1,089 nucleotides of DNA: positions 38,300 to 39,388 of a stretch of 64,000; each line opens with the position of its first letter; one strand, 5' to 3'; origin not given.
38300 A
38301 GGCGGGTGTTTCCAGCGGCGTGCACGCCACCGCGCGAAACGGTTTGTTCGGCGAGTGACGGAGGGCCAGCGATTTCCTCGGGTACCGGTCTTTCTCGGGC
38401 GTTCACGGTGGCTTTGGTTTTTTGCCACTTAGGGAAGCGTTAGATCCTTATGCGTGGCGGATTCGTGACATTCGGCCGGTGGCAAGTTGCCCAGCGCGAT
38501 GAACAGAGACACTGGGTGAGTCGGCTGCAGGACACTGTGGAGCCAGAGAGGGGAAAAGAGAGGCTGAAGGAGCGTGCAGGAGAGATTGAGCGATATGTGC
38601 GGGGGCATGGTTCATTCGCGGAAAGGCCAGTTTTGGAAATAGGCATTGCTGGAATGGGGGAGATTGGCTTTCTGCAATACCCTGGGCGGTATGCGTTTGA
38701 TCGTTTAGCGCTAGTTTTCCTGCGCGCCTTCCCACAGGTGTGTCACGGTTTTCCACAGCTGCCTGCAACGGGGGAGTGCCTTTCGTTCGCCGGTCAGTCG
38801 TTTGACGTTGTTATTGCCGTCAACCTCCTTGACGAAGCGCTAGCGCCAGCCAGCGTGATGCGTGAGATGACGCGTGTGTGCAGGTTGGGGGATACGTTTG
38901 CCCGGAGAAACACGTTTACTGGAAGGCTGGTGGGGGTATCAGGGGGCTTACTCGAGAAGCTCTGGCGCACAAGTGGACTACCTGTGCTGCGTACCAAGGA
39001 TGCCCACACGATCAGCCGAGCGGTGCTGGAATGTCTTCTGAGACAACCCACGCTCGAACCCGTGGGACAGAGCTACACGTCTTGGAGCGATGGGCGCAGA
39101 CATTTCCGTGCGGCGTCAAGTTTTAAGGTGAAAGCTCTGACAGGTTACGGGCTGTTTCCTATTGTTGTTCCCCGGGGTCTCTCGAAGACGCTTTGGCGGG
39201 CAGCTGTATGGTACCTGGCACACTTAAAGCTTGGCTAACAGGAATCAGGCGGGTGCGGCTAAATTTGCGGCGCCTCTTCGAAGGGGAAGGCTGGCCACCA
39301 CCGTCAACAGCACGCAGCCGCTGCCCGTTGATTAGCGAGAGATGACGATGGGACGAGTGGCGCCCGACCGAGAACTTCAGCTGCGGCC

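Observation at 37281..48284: Six SAM-methyltransferases, including a strict GT4-MT-GT4-MT-GT4-MT alternation, in one Wzx/Wzy cluster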

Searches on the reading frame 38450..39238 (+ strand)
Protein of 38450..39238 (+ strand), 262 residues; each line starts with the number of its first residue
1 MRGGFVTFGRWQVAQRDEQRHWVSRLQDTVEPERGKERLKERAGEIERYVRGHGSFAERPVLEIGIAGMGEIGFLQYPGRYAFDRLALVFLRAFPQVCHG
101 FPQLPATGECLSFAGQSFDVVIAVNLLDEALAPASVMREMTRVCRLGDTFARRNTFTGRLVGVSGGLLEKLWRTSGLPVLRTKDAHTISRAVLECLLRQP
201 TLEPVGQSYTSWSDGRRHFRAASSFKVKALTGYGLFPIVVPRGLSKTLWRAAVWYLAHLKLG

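Call 3: search_protein_families(library=pfam, proteins=[window:38450-39238:+], max_evalue=0.01)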
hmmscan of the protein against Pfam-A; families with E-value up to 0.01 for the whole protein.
window:38450-39238:+ (262 aa): 2 families
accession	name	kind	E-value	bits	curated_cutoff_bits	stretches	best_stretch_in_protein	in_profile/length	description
PF08241.18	Methyltransf_11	-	0.00029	21.9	21.2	1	105-147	48-90/95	Methyltransferase domain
PF13847.12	Methyltransf_31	-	0.0068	16.5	27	0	111-150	69-107/145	Methyltransferase domain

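Call 9: search_protein_families(library=ncbifam, proteins=[window:38450-39238:+], max_evalue=0.01)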
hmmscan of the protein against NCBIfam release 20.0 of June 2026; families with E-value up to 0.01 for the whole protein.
window:38450-39238:+ (262 aa): 0 families

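Call 33: search_solved_structures(query=window:38450-39238:+, max_evalue=10, show_alignments=2)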
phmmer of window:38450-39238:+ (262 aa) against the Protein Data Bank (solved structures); distinct sequences matched with E-value up to 10: 21.
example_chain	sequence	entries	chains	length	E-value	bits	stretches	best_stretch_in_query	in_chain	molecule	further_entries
8ys9_A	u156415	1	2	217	0.017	17.8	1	109-150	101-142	Phosphatidylethanolamine N-methyltransferase/phosphatidyl-N-methylethanolamine N-methyltra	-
2gs9_A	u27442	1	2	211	0.066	15.9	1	61-150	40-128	Hypothetical protein TT1324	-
2fr7_A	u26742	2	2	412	0.32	13.6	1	155-219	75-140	putative cytochrome P450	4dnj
5kdz_A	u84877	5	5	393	0.54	12.9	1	155-215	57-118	Cytochrome P450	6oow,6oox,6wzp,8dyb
5kdb_A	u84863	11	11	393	0.54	12.9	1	155-215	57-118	Cytochrome P450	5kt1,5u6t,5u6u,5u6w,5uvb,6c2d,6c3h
5kdy_A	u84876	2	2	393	0.54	12.9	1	155-215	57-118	Cytochrome P450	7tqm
7n60_A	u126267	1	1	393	0.54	12.9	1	155-215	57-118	Cytochrome P450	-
7tnf_A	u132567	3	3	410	0.56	12.8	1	155-215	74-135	Cytochrome P450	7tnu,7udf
8vf0_A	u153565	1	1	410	0.58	12.8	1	155-215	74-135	Cytochrome P450 enzyme (CYP199A4)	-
8vf3_A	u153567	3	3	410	0.58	12.8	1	155-215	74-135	Cytochrome P450 enzyme (CYP199A4) | Cytochrome P450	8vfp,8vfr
9dwr_A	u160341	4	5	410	0.58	12.8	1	155-215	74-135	Cytochrome P450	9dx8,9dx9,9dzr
7reh_A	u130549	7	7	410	0.58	12.8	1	155-215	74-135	Cytochrome P450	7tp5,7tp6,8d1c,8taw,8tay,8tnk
8gly_A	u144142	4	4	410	0.58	12.8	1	155-215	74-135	Cytochrome P450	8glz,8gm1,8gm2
4dnz_A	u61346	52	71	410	0.58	12.8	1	155-215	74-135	Cytochrome P450 | CYP199A4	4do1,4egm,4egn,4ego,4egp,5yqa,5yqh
8g35_A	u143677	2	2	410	0.58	12.8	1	155-215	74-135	Cytochrome P450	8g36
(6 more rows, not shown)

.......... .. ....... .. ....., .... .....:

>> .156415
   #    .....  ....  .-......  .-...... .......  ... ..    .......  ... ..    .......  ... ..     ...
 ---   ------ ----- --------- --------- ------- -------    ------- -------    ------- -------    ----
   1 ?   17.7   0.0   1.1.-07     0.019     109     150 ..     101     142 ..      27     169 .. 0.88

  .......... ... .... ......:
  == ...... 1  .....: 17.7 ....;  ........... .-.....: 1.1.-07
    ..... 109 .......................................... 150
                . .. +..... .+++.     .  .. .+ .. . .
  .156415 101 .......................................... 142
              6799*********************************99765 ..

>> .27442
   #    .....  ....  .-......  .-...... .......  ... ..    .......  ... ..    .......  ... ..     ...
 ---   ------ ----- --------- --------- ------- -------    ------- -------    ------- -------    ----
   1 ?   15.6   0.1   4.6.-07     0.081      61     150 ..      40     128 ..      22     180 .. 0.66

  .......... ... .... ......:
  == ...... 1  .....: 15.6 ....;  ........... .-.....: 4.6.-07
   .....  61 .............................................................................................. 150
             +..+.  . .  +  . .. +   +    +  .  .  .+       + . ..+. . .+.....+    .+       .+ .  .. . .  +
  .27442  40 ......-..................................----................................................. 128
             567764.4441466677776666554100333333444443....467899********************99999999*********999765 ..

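Call 41: search_protein_representatives(protein=window:38450-39238:+)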
Query: 262 residues. Proteins with E-value up to 0.001 (for the whole library): 144; up to 1e-10: 7; up to 1e-30: 1. The best 144 are listed.
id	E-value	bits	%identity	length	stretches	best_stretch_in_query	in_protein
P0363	8.6e-175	595.8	100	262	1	1-262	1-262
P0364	6.1e-26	107.8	31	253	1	9-239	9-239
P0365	1.5e-20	90.1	34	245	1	10-239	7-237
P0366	7.0e-16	74.8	31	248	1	9-241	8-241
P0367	7.2e-14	68.2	33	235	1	9-145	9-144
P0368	2.8e-12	63.0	34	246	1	11-161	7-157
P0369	5.8e-11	58.7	32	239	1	9-161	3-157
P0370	2.5e-10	56.6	32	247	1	10-154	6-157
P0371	1.2e-09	54.4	30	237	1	10-149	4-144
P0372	1.8e-09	53.8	28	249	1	10-238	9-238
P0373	1.8e-09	53.8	33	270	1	8-148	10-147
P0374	1.9e-09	53.7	36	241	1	7-146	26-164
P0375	2.6e-09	53.3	33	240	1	9-156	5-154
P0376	2.8e-09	53.2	33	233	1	11-156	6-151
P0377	4.9e-09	52.4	33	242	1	10-170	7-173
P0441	3.3e-05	39.9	25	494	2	44-153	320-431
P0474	1.6e-04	37.6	28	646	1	38-179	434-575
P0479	2.0e-04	37.2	47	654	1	101-151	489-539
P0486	3.2e-04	36.6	35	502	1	57-145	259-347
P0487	3.2e-04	36.6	28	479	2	54-151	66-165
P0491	3.5e-04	36.5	38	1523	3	99-147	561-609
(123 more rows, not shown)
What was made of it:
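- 38450..39238 (+): MT2: divergent member of a distinct Methyltransf_11 subfamily with N-terminal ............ and motif I '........'. It has E where 16 of its 17 aligned relatives have H in the NxLDH motif. Exhaustive search found 144 relatives (call 41).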

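Call 43: search_protein_families(library=pfam, alignment_id=A2, max_evalue=0.001)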
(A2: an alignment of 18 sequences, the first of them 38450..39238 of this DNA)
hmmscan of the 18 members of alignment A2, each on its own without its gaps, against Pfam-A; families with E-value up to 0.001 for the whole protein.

A. member 1, window:38450-39238:+ (262 aa): 1 family
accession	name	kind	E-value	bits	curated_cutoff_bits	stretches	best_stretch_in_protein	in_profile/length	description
PF08241.18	Methyltransf_11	-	0.00029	21.9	21.2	1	105-147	48-90/95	Methyltransferase domain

B. families by the number of members that match (of 18 scanned): 10 families
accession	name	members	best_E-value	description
PF08241.18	Methyltransf_11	18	7.6e-17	Methyltransferase domain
PF13489.12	Methyltransf_23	17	1.6e-12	Methyltransferase domain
PF13847.12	Methyltransf_31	17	6.4e-12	Methyltransferase domain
PF13649.12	Methyltransf_25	17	1.3e-10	Methyltransferase domain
PF08242.18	Methyltransf_12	17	5.8e-08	Methyltransferase domain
PF01209.24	Ubie_methyltran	11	1.2e-08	ubiE/COQ5 methyltransferase family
PF07021.18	MetW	3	1.4e-05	Methionine biosynthesis protein MetW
PF05219.18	DREV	3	1.9e-05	DREV methyltransferase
PF01424.28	R3H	1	0.00074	R3H domain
PF05148.21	Methyltransf_8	1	0.00094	Hypothetical methyltransferase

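Call 70: predict_structure(alignment_id=A2)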
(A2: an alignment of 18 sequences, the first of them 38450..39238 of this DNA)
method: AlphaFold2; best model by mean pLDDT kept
length: 262 residues; sequences in the alignment: 18
mean_pLDDT: 81.9   pTM: 0.82
mean pLDDT of the five models: 81.9, 80.2, 80.0, 79.6, 78.5
residues with pLDDT >= 90: 89; 70-90: 132; 50-70: 26; < 50: 15
segments of 3 or more residues with pLDDT < 50: 236-242, 244-248
pLDDT, mean of each block of 10 residues (from residue 1): 72 92 77 79 88 77 91 92 94 87 93 93 92 94 88 71 79 79 81 88 85 79 77 52 50 80 75
secondary structure, 60 per line:
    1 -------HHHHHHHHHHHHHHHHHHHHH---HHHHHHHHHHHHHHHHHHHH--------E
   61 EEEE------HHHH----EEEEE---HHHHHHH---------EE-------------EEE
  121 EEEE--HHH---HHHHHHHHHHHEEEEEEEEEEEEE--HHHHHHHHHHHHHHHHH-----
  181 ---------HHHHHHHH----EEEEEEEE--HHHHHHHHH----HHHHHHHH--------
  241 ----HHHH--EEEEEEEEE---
elements in order: H8-28 H32-51 E60-64 H71-74 E79-83 H87-93 E118-124 H133-143 E144-156 H159-175 H190-197 E202-209 H212-220 H225-232 H245-248 E251-259

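Call 73: fold_search(model_id=the predicted structure, library=pdb)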
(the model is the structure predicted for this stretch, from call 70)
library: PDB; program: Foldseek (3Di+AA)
matches with E <= 10: 1779; with E <= 0.001: 1088
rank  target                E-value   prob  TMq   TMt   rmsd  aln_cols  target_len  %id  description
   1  6uvq_A                2.7e-11  1.00  0.54  0.54   8.5       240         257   15  Crystal structure of Apo AtmM (released 2020-11-25)
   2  6uv6_C                4.3e-11  1.00  0.53  0.52   8.6       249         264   16  AtmM with bound rebeccamycin analogue (released 2020-11-25)
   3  3l8d                  4.5e-11  1.00  0.55  0.69   6.0       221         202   16  Crystal structure of methyltransferase from Bacillus Thuringiensis (released 2010-01-12)
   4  1xxl_A                8.0e-11  1.00  0.49  0.54   8.2       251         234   14  The crystal structure of YcgJ protein from Bacillus subitilis at 2.1 A resolution (released 2004-11-23)
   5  6uv6_A                9.1e-11  1.00  0.52  0.52   8.6       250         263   16  AtmM with bound rebeccamycin analogue (released 2020-11-25)
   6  8zc7_A                2.1e-10  1.00  0.58  0.57   8.0       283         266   14  Crystallographic analysis of MitM, which catalyzes the post-mitosane modification in mitomycin biosynthesis (released 2024-11-27)
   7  3bus_B                2.3e-10  1.00  0.52  0.56   7.6       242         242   18  Crystal Structure of RebM (released 2008-03-25)
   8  3mgg_B                3.0e-10  1.00  0.48  0.50   8.0       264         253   16  Crystal Structure of Methyl Transferase from Methanosarcina mazei (released 2010-04-21)
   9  8ys9_A                3.4e-10  1.00  0.55  0.67   5.6       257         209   21  Crystal structure of Phosphatidylethanolamine N-methyltransferase from R. thermophilum complexed with DMPE and SAH (released 2024-10-16)
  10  8zc7_B                4.7e-10  1.00  0.51  0.50   7.9       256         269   18  Crystallographic analysis of MitM, which catalyzes the post-mitosane modification in mitomycin biosynthesis (released 2024-11-27)
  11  8ys9_B                5.3e-10  1.00  0.46  0.56   8.7       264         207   20  Crystal structure of Phosphatidylethanolamine N-methyltransferase from R. thermophilum complexed with DMPE and SAH (released 2024-10-16)
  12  4pne_A                5.6e-10  1.00  0.51  0.50   9.3       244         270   12  Crystal Structure of the [4+2]-Cyclase SpnF (released 2015-02-18)
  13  5gm1_C                6.8e-10  1.00  0.49  0.46   7.8       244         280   13  Crystal structure of methyltransferase TleD complexed with SAH (released 2016-09-28)
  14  3mgg_A                7.2e-10  1.00  0.45  0.48   8.2       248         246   15  Crystal Structure of Methyl Transferase from Methanosarcina mazei (released 2010-04-21)
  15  8x8j_A                7.7e-10  1.00  0.51  0.56   6.7       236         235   14  The structure of AbBioc in complex with inhibitor sinefungin (released 2024-11-13)
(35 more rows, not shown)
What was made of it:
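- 38450..39238 (+): The AF2 model has pLDDT 82, and the top Foldseek hits are AtmM, RebM and other class I MTs (calls 70, 73).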

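Call 74: search_protein_families(library=pfam, proteins=[P0491, P0479, P0474, P0441, P0486, P0487], max_evalue=0.00001)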
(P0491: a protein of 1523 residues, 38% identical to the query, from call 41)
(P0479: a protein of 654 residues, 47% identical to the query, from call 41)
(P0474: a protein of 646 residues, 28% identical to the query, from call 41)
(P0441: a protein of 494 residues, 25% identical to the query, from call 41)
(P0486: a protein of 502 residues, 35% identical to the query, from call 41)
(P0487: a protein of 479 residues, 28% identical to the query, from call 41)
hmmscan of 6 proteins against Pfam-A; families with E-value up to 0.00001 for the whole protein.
P0491 (1523 aa): 11 families
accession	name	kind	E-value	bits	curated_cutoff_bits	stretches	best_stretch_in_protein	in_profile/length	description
PF08241.18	Methyltransf_11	-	3.6e-35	120.9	21.2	3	882-931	39-90/95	Methyltransferase domain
PF13489.12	Methyltransf_23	-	8.1e-22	78.1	27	1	65-178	20-132/164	Methyltransferase domain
PF13649.12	Methyltransf_25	-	3.3e-21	76.2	27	1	88-158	27-96/97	Methyltransferase domain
PF13847.12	Methyltransf_31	-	2.3e-13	50.5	27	0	890-931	61-104/145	Methyltransferase domain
PF13692.12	Glyco_trans_1_4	-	8.1e-12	46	27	1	1313-1437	7-115/142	Glycosyl transferases group 1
PF01209.24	Ubie_methyltran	-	1.8e-11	44.3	20.1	0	88-158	78-146/233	ubiE/COQ5 methyltransferase family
PF07021.18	MetW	-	4.7e-10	39.9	21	0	890-942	62-117/193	Methionine biosynthesis protein MetW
PF00534.26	Glycos_transf_1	-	9.8e-10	38.7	26.4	1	1388-1433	82-127/172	Glycosyl transferases group 1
PF08242.18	Methyltransf_12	-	2.2e-09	38.4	30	0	86-157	24-94/98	Methyltransferase domain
PF20706.3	GT4-conflict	-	8e-08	32.1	26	1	1392-1506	275-377/385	Family 4 Glycosyltransferase in conflict systems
PF07719.23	TPR_2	-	7.5e-06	26.1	27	0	752-783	1-32/34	Tetratricopeptide repeat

P0479 (654 aa): 2 families
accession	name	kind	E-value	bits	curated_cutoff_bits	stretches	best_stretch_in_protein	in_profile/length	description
PF08241.18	Methyltransf_11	-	1.6e-11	45.1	21.2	1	492-539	47-94/95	Methyltransferase domain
PF13649.12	Methyltransf_25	-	3.6e-06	28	27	1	493-536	52-97/97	Methyltransferase domain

P0474 (646 aa): 5 families
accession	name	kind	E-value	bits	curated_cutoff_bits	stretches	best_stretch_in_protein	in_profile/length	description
PF14907.12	NTP_transf_5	-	4.4e-57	194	31.2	1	48-291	3-245/249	Uncharacterised nucleotidyltransferase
PF08241.18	Methyltransf_11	-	1.6e-12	48.3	21.2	1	475-549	19-95/95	Methyltransferase domain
PF13489.12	Methyltransf_23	-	9.3e-08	32.4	27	1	441-551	8-118/164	Methyltransferase domain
PF13649.12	Methyltransf_25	-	4.4e-07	30.9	27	1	463-545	8-97/97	Methyltransferase domain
PF08242.18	Methyltransf_12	-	6.6e-06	27.2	30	0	482-547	30-98/98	Methyltransferase domain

P0441 (494 aa): 5 families
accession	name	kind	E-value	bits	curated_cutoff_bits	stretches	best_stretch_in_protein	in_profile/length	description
PF08241.18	Methyltransf_11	-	1e-19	71.4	21.2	2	89-180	2-95/95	Methyltransferase domain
PF13489.12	Methyltransf_23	-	5.3e-17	62.5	27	1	80-224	15-163/164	Methyltransferase domain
PF13847.12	Methyltransf_31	-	4.7e-12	46.2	27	1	126-181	54-110/145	Methyltransferase domain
PF08242.18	Methyltransf_12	-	5.1e-12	46.8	30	0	118-178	38-98/98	Methyltransferase domain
PF13649.12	Methyltransf_25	-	8.5e-11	42.8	27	0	88-176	2-97/97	Methyltransferase domain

P0486 (502 aa): 4 families
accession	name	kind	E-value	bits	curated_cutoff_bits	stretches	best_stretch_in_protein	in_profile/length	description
PF08241.18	Methyltransf_11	-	1.6e-13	51.6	21.2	1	280-354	19-95/95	Methyltransferase domain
PF13649.12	Methyltransf_25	-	1.8e-07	32.2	27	1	282-350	24-97/97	Methyltransferase domain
PF13489.12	Methyltransf_23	-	3.2e-07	30.6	27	1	257-360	20-122/164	Methyltransferase domain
PF08242.18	Methyltransf_12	-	8.5e-07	30.1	30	1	283-352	24-98/98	Methyltransferase domain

P0487 (479 aa): 5 families
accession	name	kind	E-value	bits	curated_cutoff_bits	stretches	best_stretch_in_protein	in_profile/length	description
PF08241.18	Methyltransf_11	-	1.4e-23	83.7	21.2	2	75-166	2-95/95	Methyltransferase domain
PF13489.12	Methyltransf_23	-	2.6e-22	79.7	27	2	48-209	3-162/164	Methyltransferase domain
PF13649.12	Methyltransf_25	-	4.7e-12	46.9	27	0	321-410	1-97/97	Methyltransferase domain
PF08242.18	Methyltransf_12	-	1.5e-11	45.3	30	0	124-164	64-98/98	Methyltransferase domain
PF13847.12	Methyltransf_31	-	1e-09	38.7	27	0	127-170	70-113/145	Methyltransferase domain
